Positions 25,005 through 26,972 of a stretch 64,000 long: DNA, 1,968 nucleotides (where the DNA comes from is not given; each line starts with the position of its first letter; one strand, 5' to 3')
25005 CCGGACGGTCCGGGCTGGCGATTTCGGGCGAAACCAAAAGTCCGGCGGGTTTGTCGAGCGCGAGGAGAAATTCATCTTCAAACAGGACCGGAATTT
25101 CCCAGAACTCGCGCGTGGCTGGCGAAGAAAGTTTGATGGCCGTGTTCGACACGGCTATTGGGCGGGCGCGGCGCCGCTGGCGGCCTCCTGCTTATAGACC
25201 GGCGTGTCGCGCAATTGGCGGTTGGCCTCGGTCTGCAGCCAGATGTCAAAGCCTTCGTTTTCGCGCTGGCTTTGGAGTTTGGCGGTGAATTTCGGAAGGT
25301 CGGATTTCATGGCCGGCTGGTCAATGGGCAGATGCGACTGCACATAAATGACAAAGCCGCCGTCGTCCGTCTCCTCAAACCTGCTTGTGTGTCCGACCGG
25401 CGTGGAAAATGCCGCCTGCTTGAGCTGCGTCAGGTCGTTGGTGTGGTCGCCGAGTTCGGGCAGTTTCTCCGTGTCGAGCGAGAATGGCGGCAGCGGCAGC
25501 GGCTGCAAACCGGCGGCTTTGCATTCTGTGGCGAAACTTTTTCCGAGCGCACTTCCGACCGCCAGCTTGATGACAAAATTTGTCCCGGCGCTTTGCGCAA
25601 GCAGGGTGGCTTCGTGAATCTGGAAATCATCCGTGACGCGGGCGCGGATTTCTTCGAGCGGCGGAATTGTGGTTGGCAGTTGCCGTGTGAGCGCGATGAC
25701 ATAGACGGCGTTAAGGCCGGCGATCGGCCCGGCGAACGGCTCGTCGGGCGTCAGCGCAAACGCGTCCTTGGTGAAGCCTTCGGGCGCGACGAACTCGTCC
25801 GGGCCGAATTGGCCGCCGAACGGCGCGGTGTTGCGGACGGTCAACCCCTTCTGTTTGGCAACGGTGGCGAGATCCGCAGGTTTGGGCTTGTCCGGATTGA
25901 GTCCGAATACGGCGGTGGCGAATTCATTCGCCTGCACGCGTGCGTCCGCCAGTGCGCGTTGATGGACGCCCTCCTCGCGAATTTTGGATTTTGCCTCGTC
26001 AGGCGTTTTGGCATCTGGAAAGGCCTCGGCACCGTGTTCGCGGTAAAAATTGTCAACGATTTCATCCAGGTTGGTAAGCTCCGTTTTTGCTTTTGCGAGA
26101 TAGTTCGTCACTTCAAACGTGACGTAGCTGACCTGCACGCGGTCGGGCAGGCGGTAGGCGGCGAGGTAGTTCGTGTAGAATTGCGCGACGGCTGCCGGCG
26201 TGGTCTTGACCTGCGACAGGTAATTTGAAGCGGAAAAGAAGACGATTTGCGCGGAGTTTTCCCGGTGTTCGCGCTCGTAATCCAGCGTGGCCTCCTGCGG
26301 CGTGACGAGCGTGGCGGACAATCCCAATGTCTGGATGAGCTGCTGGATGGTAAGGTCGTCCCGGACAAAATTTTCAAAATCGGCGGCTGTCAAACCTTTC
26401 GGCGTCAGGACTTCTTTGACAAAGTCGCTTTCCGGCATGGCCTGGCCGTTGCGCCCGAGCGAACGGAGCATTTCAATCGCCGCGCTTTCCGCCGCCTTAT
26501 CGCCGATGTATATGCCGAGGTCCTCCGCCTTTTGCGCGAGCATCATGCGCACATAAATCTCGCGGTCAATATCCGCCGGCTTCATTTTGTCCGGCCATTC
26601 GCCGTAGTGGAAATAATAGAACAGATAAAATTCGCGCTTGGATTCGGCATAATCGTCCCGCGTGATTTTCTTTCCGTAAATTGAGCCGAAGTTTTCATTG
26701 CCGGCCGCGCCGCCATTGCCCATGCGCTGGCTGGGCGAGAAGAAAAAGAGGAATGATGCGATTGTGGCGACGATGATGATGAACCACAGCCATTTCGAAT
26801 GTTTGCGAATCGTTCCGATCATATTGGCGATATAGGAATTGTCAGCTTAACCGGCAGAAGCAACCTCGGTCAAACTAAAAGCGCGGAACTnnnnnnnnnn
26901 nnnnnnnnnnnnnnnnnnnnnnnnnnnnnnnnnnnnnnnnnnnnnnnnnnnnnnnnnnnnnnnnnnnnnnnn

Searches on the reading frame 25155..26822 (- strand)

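Call 71: search_protein_families(library=pfam, proteins=[window:25155-26822:-], max_evalue=0.00001)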
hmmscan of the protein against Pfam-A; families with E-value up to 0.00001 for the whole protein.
window:25155-26822:- (555 aa): 3 families
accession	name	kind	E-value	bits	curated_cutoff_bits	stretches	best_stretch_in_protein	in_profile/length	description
PF13624.11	SurA_N_3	-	6.2e-12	46.1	27.2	1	1-162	1-161/162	SurA-like N-terminal domain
PF13145.12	Rotamase_2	-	7.2e-10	40.2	27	0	255-393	5-120/121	PPIC-type PPIASE domain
PF13623.11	SurA_N_2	-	3.9e-08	33.7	28.5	1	3-114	2-118/145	SurA-like N-terminal domain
